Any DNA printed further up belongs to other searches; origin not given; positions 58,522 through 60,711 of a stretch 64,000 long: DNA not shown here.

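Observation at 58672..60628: Mini-Mfd: lacks both the UvrA-recruiting N-terminal module and the autoinhibitory C-terminal D7; possible leaderless start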

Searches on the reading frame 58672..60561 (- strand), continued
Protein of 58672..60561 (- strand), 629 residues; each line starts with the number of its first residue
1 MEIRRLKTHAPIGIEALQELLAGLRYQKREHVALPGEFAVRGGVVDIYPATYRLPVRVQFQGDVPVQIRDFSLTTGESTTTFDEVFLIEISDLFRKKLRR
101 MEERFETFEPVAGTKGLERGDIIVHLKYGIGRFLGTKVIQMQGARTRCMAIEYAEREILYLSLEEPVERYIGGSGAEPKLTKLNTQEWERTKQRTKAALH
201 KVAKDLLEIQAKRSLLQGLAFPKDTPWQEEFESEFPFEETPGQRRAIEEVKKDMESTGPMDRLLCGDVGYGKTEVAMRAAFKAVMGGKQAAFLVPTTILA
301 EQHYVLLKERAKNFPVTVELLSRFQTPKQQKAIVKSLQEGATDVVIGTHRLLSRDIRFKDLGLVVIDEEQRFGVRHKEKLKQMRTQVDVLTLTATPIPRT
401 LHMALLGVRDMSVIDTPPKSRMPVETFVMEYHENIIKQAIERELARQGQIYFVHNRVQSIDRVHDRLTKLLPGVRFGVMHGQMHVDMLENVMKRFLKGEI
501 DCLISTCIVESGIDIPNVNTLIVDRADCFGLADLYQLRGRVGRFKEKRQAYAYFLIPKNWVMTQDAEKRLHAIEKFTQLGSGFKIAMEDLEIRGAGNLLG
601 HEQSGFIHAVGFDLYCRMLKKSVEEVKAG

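Call 8: find_homologous_proteins(query=window:58672-60561:-, max_evalue=1e-20)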
Query window:58672-60561:- (629 aa): 8000 proteins with E <= 1e-20 among 8000 candidates; the best 120 are listed.
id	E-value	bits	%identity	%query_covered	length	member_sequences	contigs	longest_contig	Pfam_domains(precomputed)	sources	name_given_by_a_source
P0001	0.0e+0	1410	100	100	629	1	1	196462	PF02559.23,PF00270.36,PF14814.12,PF17757.7,PF00271.38,PF04851.22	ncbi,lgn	-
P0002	0.0e+0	1295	90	100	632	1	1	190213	PF02559.23,PF00270.36,PF14814.12,PF17757.7,PF00271.38,PF04851.22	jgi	jgi:transcription-repair coupling factor (superfamily II helicase)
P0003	0.0e+0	1280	89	100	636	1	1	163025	PF02559.23,PF00270.36,PF14814.12,PF17757.7,PF00271.38,PF04851.22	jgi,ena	-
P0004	0.0e+0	1275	89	100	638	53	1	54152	PF02559.23,PF00270.36,PF14814.12,PF17757.7,PF00271.38,PF04851.22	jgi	jgi:transcription-repair coupling factor (superfamily II helicase)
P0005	0.0e+0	1269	89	100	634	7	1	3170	PF02559.23,PF00270.36,PF17757.7,PF00271.38,PF04851.22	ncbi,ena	-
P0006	0.0e+0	1267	89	100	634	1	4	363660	PF02559.23,PF00270.36,PF17757.7,PF00271.38,PF04851.22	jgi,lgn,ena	jgi:transcription-repair coupling factor (superfamily II helicase)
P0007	0.0e+0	1267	89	100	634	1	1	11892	PF02559.23,PF00270.36,PF17757.7,PF00271.38,PF04851.22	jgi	jgi:transcription-repair coupling factor (superfamily II helicase)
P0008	0.0e+0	1265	89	100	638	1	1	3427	PF02559.23,PF00270.36,PF17757.7,PF00271.38,PF04851.22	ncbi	-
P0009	0.0e+0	1264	88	100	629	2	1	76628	PF02559.23,PF00270.36,PF14814.12,PF17757.7,PF00271.38,PF04851.22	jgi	jgi:transcription-repair coupling factor (superfamily II helicase)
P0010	0.0e+0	1259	88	100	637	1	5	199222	PF02559.23,PF00270.36,PF14814.12,PF17757.7,PF00271.38,PF04851.22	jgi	jgi:transcription-repair coupling factor (superfamily II helicase)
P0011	0.0e+0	1254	88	99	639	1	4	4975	PF02559.23,PF00270.36,PF14814.12,PF17757.7,PF00271.38,PF04851.22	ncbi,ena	-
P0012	0.0e+0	1248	88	100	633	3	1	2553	PF02559.23,PF00270.36,PF17757.7,PF00271.38,PF04851.22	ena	-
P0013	0.0e+0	1244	87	100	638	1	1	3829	PF02559.23,PF00270.36,PF14814.12,PF17757.7,PF00271.38,PF04851.22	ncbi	-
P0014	0.0e+0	1244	87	100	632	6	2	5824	PF02559.23,PF00270.36,PF14814.12,PF17757.7,PF00271.38,PF04851.22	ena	-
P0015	0.0e+0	1243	87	100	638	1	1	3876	PF02559.23,PF00270.36,PF14814.12,PF17757.7,PF00271.38,PF04851.22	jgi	jgi:transcription-repair coupling factor (superfamily II helicase)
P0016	0.0e+0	1242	86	100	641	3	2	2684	PF02559.23,PF00270.36,PF14814.12,PF17757.7,PF00271.38,PF04851.22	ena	-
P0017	0.0e+0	1239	87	100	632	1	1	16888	PF02559.23,PF00270.36,PF17757.7,PF00271.38,PF04851.22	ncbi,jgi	jgi:transcription-repair coupling factor (superfamily II helicase)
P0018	0.0e+0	1236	86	100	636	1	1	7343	PF02559.23,PF00270.36,PF14814.12,PF17757.7,PF00271.38,PF04851.22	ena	-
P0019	0.0e+0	1233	86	100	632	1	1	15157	PF02559.23,PF00270.36,PF14814.12,PF17757.7,PF00271.38,PF04851.22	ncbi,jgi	-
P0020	0.0e+0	1232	86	100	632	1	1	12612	PF02559.23,PF00270.36,PF17757.7,PF00271.38,PF04851.22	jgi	jgi:transcription-repair coupling factor (superfamily II helicase)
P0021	0.0e+0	1232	86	100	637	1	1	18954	PF02559.23,PF00270.36,PF14814.12,PF17757.7,PF00271.38,PF04851.22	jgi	jgi:transcription-repair coupling factor (superfamily II helicase)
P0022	0.0e+0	1229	86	100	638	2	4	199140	PF02559.23,PF00270.36,PF14814.12,PF17757.7,PF00271.38,PF04851.22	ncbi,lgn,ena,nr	ncbi:MAG TPA: transcription-repair coupling factor [Candidatus Omnitrophota bacterium]|nr:transcript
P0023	0.0e+0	1223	86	100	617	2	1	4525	PF02559.23,PF00270.36,PF14814.12,PF17757.7,PF00271.38,PF04851.22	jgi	jgi:transcription-repair coupling factor (superfamily II helicase)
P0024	0.0e+0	1221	84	99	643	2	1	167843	PF02559.23,PF00270.36,PF17757.7,PF00271.38,PF04851.22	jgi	-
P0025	0.0e+0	1218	85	100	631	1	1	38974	PF02559.23,PF00270.36,PF14814.12,PF17757.7,PF00271.38,PF04851.22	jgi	jgi:transcription-repair coupling factor (superfamily II helicase)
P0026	0.0e+0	1208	84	100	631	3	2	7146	PF02559.23,PF00270.36,PF14814.12,PF17757.7,PF00271.38,PF04851.22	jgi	-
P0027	0.0e+0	1185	82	100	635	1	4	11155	PF02559.23,PF00270.36,PF14814.12,PF17757.7,PF00271.38,PF04851.22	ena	-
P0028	0.0e+0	1169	81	99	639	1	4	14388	PF02559.23,PF00270.36,PF14814.12,PF17757.7,PF00271.38,PF04851.22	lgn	-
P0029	0.0e+0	1166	81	100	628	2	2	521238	PF02559.23,PF00270.36,PF14814.12,PF17757.7,PF00271.38,PF22590.3,PF04851.22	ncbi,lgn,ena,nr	ncbi:MAG TPA: transcription-repair coupling factor [Candidatus Omnitrophota bacterium]|nr:transcript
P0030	0.0e+0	1157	80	100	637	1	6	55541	PF02559.23,PF00270.36,PF14814.12,PF17757.7,PF00271.38,PF22590.3,PF04851.22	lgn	-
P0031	0.0e+0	1157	80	100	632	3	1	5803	PF02559.23,PF00270.36,PF14814.12,PF17757.7,PF00271.38,PF04851.22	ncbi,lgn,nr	ncbi:MAG: transcription-repair coupling factor [Candidatus Omnitrophica bacterium]|nr:transcription-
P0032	0.0e+0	1153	79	100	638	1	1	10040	PF02559.23,PF00270.36,PF14814.12,PF17757.7,PF00271.38,PF22590.3,PF04851.22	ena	-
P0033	0.0e+0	1153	80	99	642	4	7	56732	PF02559.23,PF00270.36,PF14814.12,PF17757.7,PF00271.38,PF04851.22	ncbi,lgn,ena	-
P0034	0.0e+0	1144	79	100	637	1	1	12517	PF02559.23,PF00270.36,PF14814.12,PF17757.7,PF00271.38,PF22590.3,PF04851.22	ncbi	-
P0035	0.0e+0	1143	79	100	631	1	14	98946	PF02559.23,PF00270.36,PF14814.12,PF17757.7,PF00271.38,PF04851.22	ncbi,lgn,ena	-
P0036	0.0e+0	1086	76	100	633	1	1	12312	PF02559.23,PF00270.36,PF14814.12,PF17757.7,PF00271.38,PF04851.22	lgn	-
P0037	0.0e+0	1071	73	100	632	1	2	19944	PF02559.23,PF00270.36,PF14814.12,PF17757.7,PF00271.38,PF04851.22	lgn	-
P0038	0.0e+0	1071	74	100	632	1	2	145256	PF02559.23,PF00270.36,PF17757.7,PF00271.38,PF22590.3,PF04851.22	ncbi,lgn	-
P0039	0.0e+0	1064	74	100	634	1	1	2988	PF02559.23,PF00270.36,PF14814.12,PF17757.7,PF00271.38,PF04851.22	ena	-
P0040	0.0e+0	1060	74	99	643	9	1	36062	PF02559.23,PF00270.36,PF14814.12,PF17757.7,PF00271.38,PF04851.22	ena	-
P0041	0.0e+0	1028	71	100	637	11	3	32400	PF02559.23,PF00270.36,PF14814.12,PF17757.7,PF00271.38,PF22590.3,PF04851.22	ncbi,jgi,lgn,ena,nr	ncbi:MAG TPA: transcription-repair coupling factor [Candidatus Omnitrophota bacterium]|nr:transcript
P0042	1.5e-298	1009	91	78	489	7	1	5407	PF00270.36,PF00271.38,PF04851.22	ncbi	ncbi:MAG: DEAD/DEAH box helicase, partial [Candidatus Omnitrophota bacterium]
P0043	1.3e-297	1006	71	100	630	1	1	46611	PF02559.23,PF00270.36,PF14814.12,PF17757.7,PF00271.38,PF04851.22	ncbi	-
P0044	6.0e-296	1001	69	100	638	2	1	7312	PF02559.23,PF00270.36,PF14814.12,PF17757.7,PF00271.38,PF04851.22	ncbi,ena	-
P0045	8.4e-296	1000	70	99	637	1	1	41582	PF02559.23,PF00270.36,PF14814.12,PF17757.7,PF00271.38,PF04851.22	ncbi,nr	ncbi:MAG: transcription-repair coupling factor [Candidatus Omnitrophica bacterium]|nr:transcription-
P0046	2.0e-295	999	69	99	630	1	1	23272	PF02559.23,PF00270.36,PF14814.12,PF17757.7,PF00271.38,PF04851.22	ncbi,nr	ncbi:MAG: transcription-repair coupling factor [Candidatus Omnitrophica bacterium]|nr:transcription-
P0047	4.9e-295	998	69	100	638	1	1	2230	PF02559.23,PF00270.36,PF14814.12,PF17757.7,PF00271.38,PF04851.22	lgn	-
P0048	1.8e-293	992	68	100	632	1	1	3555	PF02559.23,PF00270.36,PF14814.12,PF17757.7,PF00271.38,PF04851.22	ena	-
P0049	2.9e-291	985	69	99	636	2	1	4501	PF02559.23,PF00270.36,PF14814.12,PF17757.7,PF00271.38,PF04851.22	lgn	-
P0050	1.5e-289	980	68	100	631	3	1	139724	PF02559.23,PF00270.36,PF17757.7,PF00271.38,PF04851.22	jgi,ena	-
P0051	3.2e-289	978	67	100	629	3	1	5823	PF02559.23,PF00270.36,PF17757.7,PF00271.38,PF04851.22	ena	-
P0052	1.7e-288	976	70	98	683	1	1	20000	PF02559.23,PF00270.36,PF14814.12,PF17757.7,PF00271.38,PF22590.3,PF04851.22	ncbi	-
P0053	2.0e-287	972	67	100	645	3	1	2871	PF02559.23,PF00270.36,PF14814.12,PF17757.7,PF00271.38,PF04851.22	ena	-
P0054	4.8e-287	971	68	100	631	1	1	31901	PF02559.23,PF00270.36,PF14814.12,PF17757.7,PF00271.38,PF04851.22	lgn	-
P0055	2.3e-286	969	67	99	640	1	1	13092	PF02559.23,PF00270.36,PF14814.12,PF17757.7,PF00271.38,PF04851.22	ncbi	-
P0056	3.2e-286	968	67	97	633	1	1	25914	PF02559.23,PF00270.36,PF14814.12,PF17757.7,PF00271.38,PF04851.22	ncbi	-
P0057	3.2e-286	968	68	100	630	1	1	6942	PF02559.23,PF00270.36,PF14814.12,PF17757.7,PF00271.38,PF04851.22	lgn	-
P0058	3.8e-285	965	66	100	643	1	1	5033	PF02559.23,PF00270.36,PF14814.12,PF17757.7,PF00271.38,PF04851.22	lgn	-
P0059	4.1e-285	965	67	100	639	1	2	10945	PF02559.23,PF00270.36,PF17757.7,PF00271.38,PF22590.3,PF04851.22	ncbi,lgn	-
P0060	6.2e-285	964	66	100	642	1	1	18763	PF02559.23,PF00270.36,PF14814.12,PF17757.7,PF00271.38,PF04851.22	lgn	-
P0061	1.6e-284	963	68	99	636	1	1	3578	PF02559.23,PF00270.36,PF14814.12,PF17757.7,PF00271.38,PF04851.22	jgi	-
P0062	1.9e-284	963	67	100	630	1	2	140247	PF02559.23,PF00270.36,PF14814.12,PF17757.7,PF00271.38,PF22590.3,PF04851.22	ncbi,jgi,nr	ncbi:MAG TPA: transcription-repair coupling factor [Verrucomicrobiae bacterium]|jgi:transcription-re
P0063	2.0e-284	963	67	99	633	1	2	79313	PF02559.23,PF00270.36,PF17757.7,PF00271.38,PF22590.3,PF04851.22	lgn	-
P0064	6.0e-284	961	67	100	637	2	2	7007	PF02559.23,PF00270.36,PF14814.12,PF17757.7,PF00271.38,PF04851.22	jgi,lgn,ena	-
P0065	7.0e-284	961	67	100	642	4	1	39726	PF02559.23,PF00270.36,PF14814.12,PF17757.7,PF00271.38,PF04851.22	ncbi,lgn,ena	-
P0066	1.8e-283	959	65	100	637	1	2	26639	PF02559.23,PF00270.36,PF14814.12,PF17757.7,PF00271.38,PF04851.22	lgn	-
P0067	2.2e-283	959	68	99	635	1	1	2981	PF02559.23,PF00270.36,PF14814.12,PF17757.7,PF00271.38,PF04851.22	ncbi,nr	ncbi:MAG TPA: DEAD/DEAH box helicase [bacterium]|nr:DEAD/DEAH box helicase [bacterium]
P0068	3.2e-283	959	67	100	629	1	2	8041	PF02559.23,PF00270.36,PF14814.12,PF17757.7,PF00271.38,PF04851.22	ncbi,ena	-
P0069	3.6e-283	958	67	99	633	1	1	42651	PF02559.23,PF00270.36,PF14814.12,PF17757.7,PF00271.38,PF22590.3,PF04851.22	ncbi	-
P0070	5.6e-283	958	67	100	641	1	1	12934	PF02559.23,PF00270.36,PF14814.12,PF17757.7,PF00271.38,PF04851.22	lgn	-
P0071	7.1e-283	957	68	96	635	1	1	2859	PF02559.23,PF00270.36,PF17757.7,PF00271.38,PF04851.22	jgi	-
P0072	9.4e-283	957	66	100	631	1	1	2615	PF02559.23,PF00270.36,PF00176.30,PF14814.12,PF17757.7,PF00271.38,PF04851.22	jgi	jgi:transcription-repair coupling factor (superfamily II helicase)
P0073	2.2e-282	956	67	100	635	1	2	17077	PF02559.23,PF00270.36,PF17757.7,PF00271.38,PF04851.22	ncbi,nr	ncbi:MAG: transcription-repair coupling factor [Candidatus Omnitrophica bacterium]|nr:transcription-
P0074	4.0e-282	955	66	100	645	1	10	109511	PF02559.23,PF00270.36,PF14814.12,PF17757.7,PF00271.38,PF04851.22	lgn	-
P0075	4.3e-282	955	65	100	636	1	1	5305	PF02559.23,PF00270.36,PF14814.12,PF17757.7,PF00271.38,PF22590.3,PF04851.22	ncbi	-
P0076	5.8e-282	954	64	100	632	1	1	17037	PF02559.23,PF00270.36,PF14814.12,PF17757.7,PF00271.38,PF04851.22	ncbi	-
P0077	9.5e-282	954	66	100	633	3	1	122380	PF02559.23,PF00270.36,PF14814.12,PF17757.7,PF00271.38,PF22590.3,PF04851.22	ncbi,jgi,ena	ncbi:MAG: transcription-repair coupling factor [Candidatus Omnitrophota bacterium]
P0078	1.0e-281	954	66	99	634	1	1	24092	PF02559.23,PF00270.36,PF14814.12,PF17757.7,PF00271.38,PF04851.22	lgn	-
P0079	2.3e-281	952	67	97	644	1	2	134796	PF02559.23,PF00270.36,PF17757.7,PF00271.38,PF04851.22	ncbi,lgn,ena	-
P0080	3.4e-281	952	66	100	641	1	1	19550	PF02559.23,PF00270.36,PF14814.12,PF17757.7,PF00271.38,PF04851.22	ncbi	-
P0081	3.9e-281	952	67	97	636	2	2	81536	PF02559.23,PF00270.36,PF17757.7,PF00271.38,PF22590.3,PF04851.22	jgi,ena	-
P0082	4.6e-281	951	66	99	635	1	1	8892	PF02559.23,PF00270.36,PF14814.12,PF17757.7,PF00271.38,PF04851.22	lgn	-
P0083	7.1e-281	951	65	100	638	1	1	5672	PF02559.23,PF00270.36,PF14814.12,PF17757.7,PF00271.38,PF04851.22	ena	-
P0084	1.5e-280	950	65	100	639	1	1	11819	PF02559.23,PF00270.36,PF17757.7,PF00271.38,PF04851.22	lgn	-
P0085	5.5e-280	948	66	100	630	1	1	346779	PF02559.23,PF00270.36,PF17757.7,PF00271.38,PF04851.22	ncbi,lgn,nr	ncbi:MAG: transcription-repair coupling factor [Candidatus Omnitrophota bacterium]|nr:transcription-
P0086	6.9e-280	948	66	100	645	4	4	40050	PF02559.23,PF00270.36,PF14814.12,PF17757.7,PF00271.38,PF04851.22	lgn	-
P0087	7.6e-280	947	66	100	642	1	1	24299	PF02559.23,PF00270.36,PF14814.12,PF17757.7,PF00271.38,PF04851.22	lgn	-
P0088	9.8e-280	947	67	100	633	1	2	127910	PF02559.23,PF00270.36,PF14814.12,PF17757.7,PF00271.38,PF04851.22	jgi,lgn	jgi:transcription-repair coupling factor (superfamily II helicase)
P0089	1.5e-279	946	68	97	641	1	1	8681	PF02559.23,PF00270.36,PF14814.12,PF17757.7,PF00271.38,PF22590.3,PF04851.22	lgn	-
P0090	1.9e-279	946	66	100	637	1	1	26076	PF02559.23,PF00270.36,PF00176.30,PF14814.12,PF17757.7,PF00271.38,PF04851.22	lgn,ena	-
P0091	2.1e-279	946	66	100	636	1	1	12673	PF02559.23,PF00270.36,PF14814.12,PF17757.7,PF00271.38,PF22590.3,PF04851.22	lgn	-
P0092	2.7e-279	946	65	100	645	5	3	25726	PF02559.23,PF00270.36,PF14814.12,PF17757.7,PF00271.38,PF04851.22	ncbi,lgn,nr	ncbi:MAG: transcription-repair coupling factor [Candidatus Omnitrophica bacterium]|nr:transcription-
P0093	2.7e-279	946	66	100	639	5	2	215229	PF02559.23,PF00270.36,PF14814.12,PF17757.7,PF00271.38,PF04851.22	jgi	jgi:transcription-repair coupling factor (superfamily II helicase)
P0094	6.9e-279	944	67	99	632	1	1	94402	PF02559.23,PF00270.36,PF14814.12,PF17757.7,PF00271.38,PF04851.22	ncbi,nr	ncbi:MAG: transcription-repair coupling factor [Candidatus Omnitrophica bacterium]|nr:transcription-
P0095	8.1e-279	944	67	97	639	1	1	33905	PF02559.23,PF00270.36,PF14814.12,PF17757.7,PF00271.38,PF04851.22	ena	-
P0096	9.7e-279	944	66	97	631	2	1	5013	PF02559.23,PF00270.36,PF17757.7,PF00271.38,PF04851.22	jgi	-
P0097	1.1e-278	944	67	97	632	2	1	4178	PF02559.23,PF00270.36,PF17757.7,PF00271.38,PF04851.22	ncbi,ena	-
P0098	1.9e-278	943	66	100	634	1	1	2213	PF02559.23,PF00270.36,PF14814.12,PF17757.7,PF00271.38,PF04851.22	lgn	-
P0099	2.1e-278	943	66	100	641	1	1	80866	PF02559.23,PF00270.36,PF14814.12,PF17757.7,PF00271.38,PF04851.22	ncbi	-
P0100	3.0e-278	942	66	97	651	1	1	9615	PF02559.23,PF00270.36,PF14814.12,PF17757.7,PF00271.38,PF04851.22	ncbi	-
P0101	4.3e-278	942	67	97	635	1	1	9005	PF02559.23,PF00270.36,PF17757.7,PF00271.38,PF04851.22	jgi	jgi:transcription-repair coupling factor (superfamily II helicase)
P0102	4.8e-278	942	66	99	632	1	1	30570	PF02559.23,PF00270.36,PF17757.7,PF00271.38,PF22590.3,PF04851.22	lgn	-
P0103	5.1e-278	941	65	99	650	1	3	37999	PF02559.23,PF00270.36,PF14814.12,PF17757.7,PF00271.38,PF04851.22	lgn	-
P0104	1.0e-277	940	67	100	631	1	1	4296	PF02559.23,PF00270.36,PF14814.12,PF17757.7,PF00271.38,PF04851.22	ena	-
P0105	1.4e-277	940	66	100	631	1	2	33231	PF02559.23,PF00270.36,PF14814.12,PF17757.7,PF00271.38,PF04851.22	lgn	-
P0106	1.6e-277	940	65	100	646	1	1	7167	PF02559.23,PF00270.36,PF14814.12,PF17757.7,PF00271.38,PF04851.22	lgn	-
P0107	2.1e-277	939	67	100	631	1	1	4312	PF02559.23,PF00270.36,PF14814.12,PF17757.7,PF00271.38,PF04851.22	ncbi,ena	-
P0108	2.2e-277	939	65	100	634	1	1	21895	PF02559.23,PF00270.36,PF00176.30,PF14814.12,PF17757.7,PF00271.38,PF04851.22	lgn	-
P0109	2.6e-277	939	64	99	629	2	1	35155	PF02559.23,PF00270.36,PF14814.12,PF17757.7,PF00271.38,PF04851.22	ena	-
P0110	4.5e-277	938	65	100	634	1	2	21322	PF02559.23,PF00270.36,PF00176.30,PF14814.12,PF17757.7,PF00271.38,PF04851.22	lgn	-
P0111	5.6e-277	938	65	100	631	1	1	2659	PF02559.23,PF00270.36,PF14814.12,PF17757.7,PF00271.38,PF04851.22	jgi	jgi:transcription-repair coupling factor (superfamily II helicase)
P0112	7.9e-277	937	64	99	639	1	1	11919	PF02559.23,PF00270.36,PF17757.7,PF00271.38,PF04851.22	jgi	-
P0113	1.2e-276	937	64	99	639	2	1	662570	PF02559.23,PF00270.36,PF17757.7,PF00271.38,PF04851.22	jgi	-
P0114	1.6e-276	937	65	98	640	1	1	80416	PF02559.23,PF00270.36,PF14814.12,PF17757.7,PF00271.38,PF22590.3,PF04851.22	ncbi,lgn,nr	ncbi:MAG: transcription-repair coupling factor [Candidatus Omnitrophica bacterium]|nr:transcription-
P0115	6.3e-276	935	65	97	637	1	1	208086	PF02559.23,PF00270.36,PF14814.12,PF17757.7,PF00271.38,PF04851.22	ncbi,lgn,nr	ncbi:MAG: transcription-repair coupling factor [Candidatus Omnitrophica bacterium]|nr:transcription-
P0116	8.6e-276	934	65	99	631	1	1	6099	PF02559.23,PF00270.36,PF14814.12,PF17757.7,PF00271.38,PF04851.22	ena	-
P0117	1.1e-275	934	65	100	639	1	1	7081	PF02559.23,PF00270.36,PF14814.12,PF17757.7,PF00271.38,PF04851.22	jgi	jgi:transcription-repair coupling factor (superfamily II helicase)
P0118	2.2e-275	933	65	97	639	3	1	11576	PF02559.23,PF00270.36,PF17757.7,PF00271.38,PF04851.22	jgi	-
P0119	4.7e-275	932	65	100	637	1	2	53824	PF02559.23,PF00270.36,PF17757.7,PF00271.38,PF22590.3,PF04851.22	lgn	-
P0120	1.4e-274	930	65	97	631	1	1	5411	PF02559.23,PF00270.36,PF14814.12,PF17757.7,PF00271.38,PF04851.22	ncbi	-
